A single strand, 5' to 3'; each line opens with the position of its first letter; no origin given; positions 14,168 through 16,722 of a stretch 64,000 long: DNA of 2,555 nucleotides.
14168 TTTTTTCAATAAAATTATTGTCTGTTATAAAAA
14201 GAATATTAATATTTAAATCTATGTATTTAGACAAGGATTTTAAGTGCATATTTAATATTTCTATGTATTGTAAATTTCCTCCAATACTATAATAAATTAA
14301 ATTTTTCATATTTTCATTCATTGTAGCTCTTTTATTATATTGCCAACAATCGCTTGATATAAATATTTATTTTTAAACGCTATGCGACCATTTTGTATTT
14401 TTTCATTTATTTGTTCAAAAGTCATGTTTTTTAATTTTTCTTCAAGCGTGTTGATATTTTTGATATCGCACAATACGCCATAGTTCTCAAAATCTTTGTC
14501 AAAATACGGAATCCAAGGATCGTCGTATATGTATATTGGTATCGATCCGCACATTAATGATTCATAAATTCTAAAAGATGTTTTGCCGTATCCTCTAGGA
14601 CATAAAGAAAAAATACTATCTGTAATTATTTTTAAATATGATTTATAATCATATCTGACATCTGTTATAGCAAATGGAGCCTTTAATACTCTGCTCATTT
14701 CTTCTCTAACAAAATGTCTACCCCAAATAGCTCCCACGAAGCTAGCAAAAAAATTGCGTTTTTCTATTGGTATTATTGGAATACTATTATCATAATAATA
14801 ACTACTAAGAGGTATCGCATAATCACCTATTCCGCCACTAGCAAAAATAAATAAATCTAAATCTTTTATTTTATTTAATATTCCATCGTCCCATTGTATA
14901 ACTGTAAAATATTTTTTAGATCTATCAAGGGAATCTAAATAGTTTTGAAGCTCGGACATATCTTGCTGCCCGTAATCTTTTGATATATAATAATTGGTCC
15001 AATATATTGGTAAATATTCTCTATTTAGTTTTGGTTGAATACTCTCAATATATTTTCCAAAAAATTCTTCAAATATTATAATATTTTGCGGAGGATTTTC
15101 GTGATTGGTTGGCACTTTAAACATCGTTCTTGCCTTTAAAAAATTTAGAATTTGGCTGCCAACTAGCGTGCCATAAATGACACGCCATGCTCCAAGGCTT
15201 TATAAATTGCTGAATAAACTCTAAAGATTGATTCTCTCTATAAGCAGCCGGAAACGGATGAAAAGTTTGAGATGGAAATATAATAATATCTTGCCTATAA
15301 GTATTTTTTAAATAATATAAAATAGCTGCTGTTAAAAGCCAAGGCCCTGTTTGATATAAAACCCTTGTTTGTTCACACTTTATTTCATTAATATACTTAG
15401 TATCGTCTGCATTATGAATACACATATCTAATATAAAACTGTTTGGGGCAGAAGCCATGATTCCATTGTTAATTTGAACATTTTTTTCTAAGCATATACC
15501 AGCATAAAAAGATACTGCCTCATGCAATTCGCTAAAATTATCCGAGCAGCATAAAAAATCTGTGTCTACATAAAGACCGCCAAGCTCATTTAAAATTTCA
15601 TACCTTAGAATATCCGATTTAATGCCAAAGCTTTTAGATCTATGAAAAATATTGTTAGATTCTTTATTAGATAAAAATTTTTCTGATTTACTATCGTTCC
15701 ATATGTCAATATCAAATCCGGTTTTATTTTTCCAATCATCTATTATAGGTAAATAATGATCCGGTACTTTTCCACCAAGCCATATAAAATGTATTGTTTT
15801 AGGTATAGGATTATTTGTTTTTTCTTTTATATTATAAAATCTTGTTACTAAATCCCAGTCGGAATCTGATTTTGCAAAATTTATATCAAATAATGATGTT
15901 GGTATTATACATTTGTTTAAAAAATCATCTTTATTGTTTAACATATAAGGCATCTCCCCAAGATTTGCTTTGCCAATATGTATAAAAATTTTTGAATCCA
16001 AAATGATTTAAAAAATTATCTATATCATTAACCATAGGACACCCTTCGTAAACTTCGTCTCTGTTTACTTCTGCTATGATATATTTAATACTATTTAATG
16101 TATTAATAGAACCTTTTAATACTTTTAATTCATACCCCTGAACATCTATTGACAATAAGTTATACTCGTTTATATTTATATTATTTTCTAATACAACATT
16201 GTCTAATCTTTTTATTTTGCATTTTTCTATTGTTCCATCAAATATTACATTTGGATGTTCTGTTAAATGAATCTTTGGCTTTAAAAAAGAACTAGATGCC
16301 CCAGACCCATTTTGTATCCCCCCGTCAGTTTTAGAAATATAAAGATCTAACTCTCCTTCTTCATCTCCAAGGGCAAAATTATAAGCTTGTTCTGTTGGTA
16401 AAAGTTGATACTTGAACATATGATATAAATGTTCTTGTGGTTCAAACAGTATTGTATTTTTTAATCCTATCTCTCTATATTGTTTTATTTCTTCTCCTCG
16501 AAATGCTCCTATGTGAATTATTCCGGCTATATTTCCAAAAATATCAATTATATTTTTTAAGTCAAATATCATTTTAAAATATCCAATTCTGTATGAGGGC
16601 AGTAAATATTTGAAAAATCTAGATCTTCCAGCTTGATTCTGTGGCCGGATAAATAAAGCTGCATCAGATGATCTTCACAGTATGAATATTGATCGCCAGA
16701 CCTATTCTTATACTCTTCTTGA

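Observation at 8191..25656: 17-kb glycan-biosynthesis island with eukaryote-like glycosyltransferase families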

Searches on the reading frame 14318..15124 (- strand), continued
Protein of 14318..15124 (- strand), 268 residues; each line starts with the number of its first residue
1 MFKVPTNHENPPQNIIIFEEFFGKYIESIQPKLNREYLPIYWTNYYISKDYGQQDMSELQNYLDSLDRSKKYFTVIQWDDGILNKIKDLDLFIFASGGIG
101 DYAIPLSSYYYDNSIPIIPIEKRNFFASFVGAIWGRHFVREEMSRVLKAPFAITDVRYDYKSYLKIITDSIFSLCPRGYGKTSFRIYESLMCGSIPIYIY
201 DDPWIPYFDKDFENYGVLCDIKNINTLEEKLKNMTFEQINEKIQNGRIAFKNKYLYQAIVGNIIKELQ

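Call 62: fold_search(model_id=the predicted structure, library=pdb)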
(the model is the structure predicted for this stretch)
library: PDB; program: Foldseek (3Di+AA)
matches with E <= 10: 1151; with E <= 0.001: 100
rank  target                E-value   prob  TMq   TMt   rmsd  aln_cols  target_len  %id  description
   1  7scj_B                9.1e-11  1.00  0.61  0.31   4.9       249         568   16  Cryo-EM structure of the human Exostosin-1 and Exostosin-2 heterodimer in complex with a 4-sugar oligosaccharide accep (released 2022-09-28)
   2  7uqy_A                1.4e-10  1.00  0.64  0.32   4.4       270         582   15  Cryo-EM structure of the human Exostosin-1 and Exostosin-2 heterodimer in complex with UDP-GlcA (released 2022-09-28)
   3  7sch_A                2.2e-10  1.00  0.62  0.30   5.4       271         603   14  Cryo-EM structure of the human Exostosin-1 and Exostosin-2 heterodimer (released 2022-09-28)
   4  7scj_A                2.7e-10  1.00  0.63  0.32   5.6       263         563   14  Cryo-EM structure of the human Exostosin-1 and Exostosin-2 heterodimer in complex with a 4-sugar oligosaccharide accep (released 2022-09-28)
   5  7sck_A                2.7e-10  1.00  0.63  0.29   5.1       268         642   14  Cryo-EM structure of the human Exostosin-1 and Exostosin-2 heterodimer in complex with a 7-sugar oligosaccharide accep (released 2022-09-28)
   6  7au2_A                3.2e-10  1.00  0.61  0.26   5.2       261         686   13  Cryo-EM structure of human exostosin-like 3 (EXTL3) (released 2022-05-18)
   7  8og4_A                3.7e-10  1.00  0.62  0.26   4.9       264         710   14  Exostosin-like 3 UDP complex (released 2023-07-12)
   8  7uqx_B                4.2e-10  1.00  0.63  0.32   4.2       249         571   16  Cryo-EM structure of the human Exostosin-1 and Exostosin-2 heterodimer in complex with UDP-GlcNAc (released 2022-09-28)
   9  7sch_B                4.2e-10  1.00  0.61  0.30   4.5       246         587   17  Cryo-EM structure of the human Exostosin-1 and Exostosin-2 heterodimer (released 2022-09-28)
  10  8og4_B                4.4e-10  1.00  0.62  0.25   4.6       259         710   13  Exostosin-like 3 UDP complex (released 2023-07-12)
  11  7zay_A                6.1e-10  1.00  0.61  0.31   4.8       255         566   16  Human heparan sulfate polymerase complex EXT1-EXT2 (released 2022-12-07)
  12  8og1_A                6.5e-10  1.00  0.63  0.26   4.7       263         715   12  Exostosin-like 3 apo enzyme (released 2023-07-12)
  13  7uqy_B                6.9e-10  1.00  0.60  0.30   4.4       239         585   16  Cryo-EM structure of the human Exostosin-1 and Exostosin-2 heterodimer in complex with UDP-GlcA (released 2022-09-28)
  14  7zay_B                6.9e-10  1.00  0.63  0.31   4.7       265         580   17  Human heparan sulfate polymerase complex EXT1-EXT2 (released 2022-12-07)
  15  7uqx_A                1.7e-09  1.00  0.60  0.29   6.4       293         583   11  Cryo-EM structure of the human Exostosin-1 and Exostosin-2 heterodimer in complex with UDP-GlcNAc (released 2022-09-28)
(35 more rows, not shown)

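Call 63: fold_search(model_id=the predicted structure, library=viral)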
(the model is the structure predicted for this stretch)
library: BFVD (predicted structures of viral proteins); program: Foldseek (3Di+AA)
matches with E <= 10: 521; with E <= 0.001: 117
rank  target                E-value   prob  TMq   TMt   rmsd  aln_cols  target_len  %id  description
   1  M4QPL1                3.0e-24  1.00  0.85  0.82   3.0       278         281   32  Exostosin GT47 domain-containing protein [Synechococcus phage S-SKS1]
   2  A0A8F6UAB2            2.0e-07  1.00  0.49  0.16   5.1       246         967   15  Putative tyrosine kinase/LPS-modifying enzyme (Fragment) [Rhinella marina erythrocytic-like virus]
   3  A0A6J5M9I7            4.8e-07  1.00  0.53  0.52   7.5       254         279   16  Lipopolysaccharide-modifying protein [uncultured Caudovirales phage]
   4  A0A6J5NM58            5.1e-07  1.00  0.56  0.54   6.1       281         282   13  Uncharacterized protein [uncultured Caudovirales phage]
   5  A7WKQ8                5.8e-07  1.00  0.48  0.44   7.8       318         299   12  Putative glycosyltransferase [Betalipothrixvirus pezzuloense]
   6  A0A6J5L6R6            7.0e-07  1.00  0.52  0.54   7.4       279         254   14  Uncharacterized protein [uncultured Caudovirales phage]
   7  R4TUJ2                7.9e-07  1.00  0.50  0.45   6.6       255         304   17  (no name in the UniProt tables at hand)
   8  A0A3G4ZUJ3            9.0e-07  1.00  0.43  0.19  10.1       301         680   13  Glycosyltransferase [Edafosvirus sp.]
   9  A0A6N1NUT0            1.3e-06  1.00  0.47  0.39   7.4       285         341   14  Spore protein YkvP/CgeB glycosyl transferase-like domain-containing protein [Tupanvirus soda lake]
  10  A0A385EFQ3            2.2e-06  1.00  0.46  0.43   6.8       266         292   12  Spore protein YkvP/CgeB glycosyl transferase-like domain-containing protein [Synechococcus phage S-T4]
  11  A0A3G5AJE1            2.8e-06  1.00  0.45  0.24   7.4       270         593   13  DUF5672 domain-containing protein [Sylvanvirus sp.]
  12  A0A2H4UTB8            3.0e-06  1.00  0.52  0.41   6.0       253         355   16  Uncharacterized protein [Bodo saltans virus]
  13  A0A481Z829            3.0e-06  1.00  0.50  0.49   8.8       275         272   14  Glycosyl transferase family 90 [Pithovirus LCPAC304]
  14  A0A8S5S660            3.0e-06  1.00  0.44  0.42   7.2       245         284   16  Uncharacterized protein [Podoviridae sp. ctsUe5]
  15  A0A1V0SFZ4            3.2e-06  1.00  0.42  0.26   9.6       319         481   12  Uncharacterized protein [Hokovirus HKV1]
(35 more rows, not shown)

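Call 70: search_protein_families(library=pfam, proteins=[L025:12973-13644:+, L025:14361-15218:+, L027:11510-12406:+], max_evalue=0.01)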
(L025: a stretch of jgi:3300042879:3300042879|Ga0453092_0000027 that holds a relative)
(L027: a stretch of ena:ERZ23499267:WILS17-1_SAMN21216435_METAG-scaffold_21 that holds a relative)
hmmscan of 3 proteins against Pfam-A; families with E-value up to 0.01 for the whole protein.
L025:12973-13644:+ (223 aa): 1 family
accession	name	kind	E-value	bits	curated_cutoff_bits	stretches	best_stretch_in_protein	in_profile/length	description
PF01755.23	Glyco_transf_25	-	2.5e-05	24.7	24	1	2-125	3-111/199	Glycosyltransferase family 25 (LPS biosynthesis protein)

L025:14361-15218:+ (285 aa): 1 family
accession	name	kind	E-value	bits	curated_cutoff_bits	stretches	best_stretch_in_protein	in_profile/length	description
PF24785.1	RXYLT1_C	-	0.001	19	27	1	133-217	15-102/187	RXYLT1 C-terminal domain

L027:11510-12406:+ (298 aa): 1 family
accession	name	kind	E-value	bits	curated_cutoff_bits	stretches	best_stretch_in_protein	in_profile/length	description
PF13524.12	Glyco_trans_1_2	-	0.0049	17.3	25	0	185-264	37-119/144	Glycosyl transferase-like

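Call 83: find_related_loci(query=A2, collection=genome_contigs, flank=10000)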
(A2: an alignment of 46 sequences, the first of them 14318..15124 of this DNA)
Query A2 (268 aa) in genome_contigs; peptide patterns used: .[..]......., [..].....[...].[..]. (x = any residue, [..] = any of these).
21 stretches matched a pattern; 13 encode a relative of the query (tblastn E <= 1e-3); 13 distinct loci.
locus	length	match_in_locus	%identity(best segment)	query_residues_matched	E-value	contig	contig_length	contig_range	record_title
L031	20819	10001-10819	43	2-267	2e-62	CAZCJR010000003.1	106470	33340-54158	MAG TPA_asm: uncultured Cellvibrionaceae bacterium isolate SRP062349_co2_241 genome assembly, contig: NODE_120_length_10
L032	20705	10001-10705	39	36-267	2e-41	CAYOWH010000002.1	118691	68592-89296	MAG TPA_asm: uncultured Bacteriovoracaceae bacterium isolate SRP193358_co1_710 genome assembly, contig: NODE_145_length_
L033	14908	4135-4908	32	18-267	1e-38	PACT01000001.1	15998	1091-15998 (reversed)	MAG: Crocinitomicaceae bacterium isolate NAT165 MHASMcontig_1723707, whole genome shotgun sequence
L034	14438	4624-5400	30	2-240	4e-33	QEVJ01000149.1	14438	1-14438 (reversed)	MAG: Planctomycetota bacterium isolate PLA5 J3_scaffold_3420, whole genome shotgun sequence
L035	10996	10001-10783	30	2-239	2e-32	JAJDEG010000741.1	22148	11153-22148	MAG: Planctomycetota bacterium isolate OFTM264 OFTM264_740, whole genome shotgun sequence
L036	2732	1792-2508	33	21-263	6e-32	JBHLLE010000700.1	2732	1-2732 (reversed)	MAG: Candidatus Hermodarchaeota archaeon isolate DZ1M.378 DZ1M.378@262221, whole genome shotgun sequence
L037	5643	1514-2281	30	37-267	6e-32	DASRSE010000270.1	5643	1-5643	MAG TPA_asm: Pirellulales bacterium isolate SMAG_U5378 k141_1041835, whole genome shotgun sequence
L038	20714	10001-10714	31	7-234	6e-30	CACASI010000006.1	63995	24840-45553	uncultured Candidatus Actinomarina sp. isolate AG-349-C02 genome assembly, contig: AG-349-C02_NODE_6, whole genome shotg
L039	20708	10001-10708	29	1-233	1e-21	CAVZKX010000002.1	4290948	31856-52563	MAG: uncultured Planctomycetia bacterium isolate MFD06714.bin.2.99 genome assembly, contig: contig_17969, whole genome s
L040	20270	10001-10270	36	161-251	2e-13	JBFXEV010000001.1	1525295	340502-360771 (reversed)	MAG: Candidatus Babeliales bacterium isolate CA_2019_TPIn_124 NODE_4_length_1525295_cov_25.213293_TPIn, whole genome sho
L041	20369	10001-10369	33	122-249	6e-13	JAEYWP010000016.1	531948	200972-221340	MAG: Verrucomicrobia bacterium isolate OH_CBlB_275 k127_503148, whole genome shotgun sequence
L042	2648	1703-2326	28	38-238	7e-11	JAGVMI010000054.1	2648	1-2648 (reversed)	MAG: Candidatus Babeliales bacterium isolate SW_49 c_000000011417, whole genome shotgun sequence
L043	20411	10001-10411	26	124-244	1e-10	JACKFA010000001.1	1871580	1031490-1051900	MAG: Deltaproteobacteria bacterium isolate HK-STAS-MYXO-48 HK-STAS-MYXO-48_1, whole genome shotgun sequence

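Call 85: search_solved_structures(query=L029:11329-12324:+, max_evalue=1e-10)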
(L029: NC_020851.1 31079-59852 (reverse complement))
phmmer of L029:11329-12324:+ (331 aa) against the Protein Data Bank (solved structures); distinct sequences matched with E-value up to 1e-10: 37.
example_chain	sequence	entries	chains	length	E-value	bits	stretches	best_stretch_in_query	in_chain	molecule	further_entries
7kf3_A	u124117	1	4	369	4.2e-153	512.4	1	2-328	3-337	GDP-mannose 4,6-dehydratase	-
1db3_A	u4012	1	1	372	1e-152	511.1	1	2-329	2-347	GDP-MANNOSE 4,6-DEHYDRATASE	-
6gpj_A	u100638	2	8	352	3.5e-141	473.2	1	2-328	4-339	GDP-mannose 4,6 dehydratase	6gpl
5in4_A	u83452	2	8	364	4.2e-141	473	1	2-328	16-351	GDP-mannose 4,6 dehydratase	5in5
1t2a_A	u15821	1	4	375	4.5e-141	472.9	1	2-328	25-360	GDP-mannose 4,6 dehydratase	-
6gpk_A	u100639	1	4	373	1.1e-140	471.5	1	2-328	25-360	GDP-mannose 4,6 dehydratase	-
6q94_B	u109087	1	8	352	1.3e-140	471.4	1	2-328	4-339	GDP-mannose 4,6 dehydratase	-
5uzh_A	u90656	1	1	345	5.5e-139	466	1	2-327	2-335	NafoA.00085.b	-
2z1m_A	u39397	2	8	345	3.9e-126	423.8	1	2-327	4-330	GDP-D-mannose dehydratase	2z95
1n7g_A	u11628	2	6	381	1.2e-115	389.3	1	2-327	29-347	GDP-D-mannose-4,6-dehydratase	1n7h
1rpn_A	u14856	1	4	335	2.1e-100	339.2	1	3-327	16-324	GDP-mannose 4,6-dehydratase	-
7us5_A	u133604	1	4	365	1.3e-38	136.1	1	2-330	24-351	GDP-D-GLYCERO-D-MANNO-HEPTOSE 4,6-DEHYDRATASE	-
2pk3_A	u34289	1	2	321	1.8e-36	129.1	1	4-321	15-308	GDP-6-deoxy-D-lyxo-4-hexulose reductase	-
4zrm_A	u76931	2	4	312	2.8e-19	72.6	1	5-254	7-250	UDP-glucose 4-epimerase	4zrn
7ys8_A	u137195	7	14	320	3.8e-19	72.2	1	4-254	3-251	UDP-glucose 4-epimerase | UDP-glucose 4-epimerase along with EC 5.1.3.2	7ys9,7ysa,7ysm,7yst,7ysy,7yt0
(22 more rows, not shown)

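Call 90: search_protein_families(library=phrogs, proteins=[window:14318-15124:-], max_evalue=0.001)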
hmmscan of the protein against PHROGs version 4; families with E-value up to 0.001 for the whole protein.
window:14318-15124:- (268 aa): 0 families

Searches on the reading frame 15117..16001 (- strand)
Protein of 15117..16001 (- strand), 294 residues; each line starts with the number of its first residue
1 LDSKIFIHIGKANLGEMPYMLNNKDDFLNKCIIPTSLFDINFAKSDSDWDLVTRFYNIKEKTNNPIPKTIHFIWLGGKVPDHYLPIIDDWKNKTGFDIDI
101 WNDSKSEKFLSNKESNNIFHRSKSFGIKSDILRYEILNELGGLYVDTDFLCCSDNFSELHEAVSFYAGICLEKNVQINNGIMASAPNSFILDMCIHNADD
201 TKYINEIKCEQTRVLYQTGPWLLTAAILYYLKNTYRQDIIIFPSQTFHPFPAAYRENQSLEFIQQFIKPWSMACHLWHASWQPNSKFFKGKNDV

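Call 4: search_protein_families(library=pfam, proteins=[window:15117-16001:-], max_evalue=0.01)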
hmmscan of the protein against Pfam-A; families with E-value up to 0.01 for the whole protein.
window:15117-16001:- (294 aa): 3 families
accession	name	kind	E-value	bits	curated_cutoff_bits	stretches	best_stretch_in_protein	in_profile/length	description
PF12919.13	TcdA_TcdB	-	4.1e-12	46.5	23.6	2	68-113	1-45/382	TcdA/TcdB catalytic glycosyltransferase domain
PF04488.21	Gly_transf_sug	-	6.4e-09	36.8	23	1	96-152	18-80/93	Glycosyltransferase sugar-binding region containing DXD motif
PF05704.18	Caps_synth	-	0.00015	21.7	24.5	1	126-167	111-151/278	Capsular polysaccharide synthesis protein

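Call 90: search_protein_families(library=phrogs, proteins=[window:15117-16001:-], max_evalue=0.001)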
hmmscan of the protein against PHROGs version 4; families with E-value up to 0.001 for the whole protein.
window:15117-16001:- (294 aa): 1 family
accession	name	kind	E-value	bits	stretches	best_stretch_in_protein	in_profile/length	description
phrog_28262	-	unknown function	0.00011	21.6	1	66-264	240-449/765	-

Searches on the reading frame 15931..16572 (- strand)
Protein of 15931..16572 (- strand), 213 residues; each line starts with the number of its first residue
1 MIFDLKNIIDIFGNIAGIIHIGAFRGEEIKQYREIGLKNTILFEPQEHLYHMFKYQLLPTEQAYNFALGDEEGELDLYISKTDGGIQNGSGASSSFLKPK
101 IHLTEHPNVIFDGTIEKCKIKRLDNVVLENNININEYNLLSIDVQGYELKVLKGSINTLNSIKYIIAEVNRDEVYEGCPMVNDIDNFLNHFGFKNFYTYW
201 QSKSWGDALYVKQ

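Call 5: search_protein_families(library=pfam, proteins=[window:15931-16572:-], max_evalue=0.01)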
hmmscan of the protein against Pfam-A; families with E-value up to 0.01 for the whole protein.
window:15931-16572:- (213 aa): 1 family
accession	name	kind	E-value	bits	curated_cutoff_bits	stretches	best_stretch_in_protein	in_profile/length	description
PF05050.19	Methyltransf_21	-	5.7e-19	69.3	22.7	1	36-194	22-172/173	Methyltransferase FkbM domain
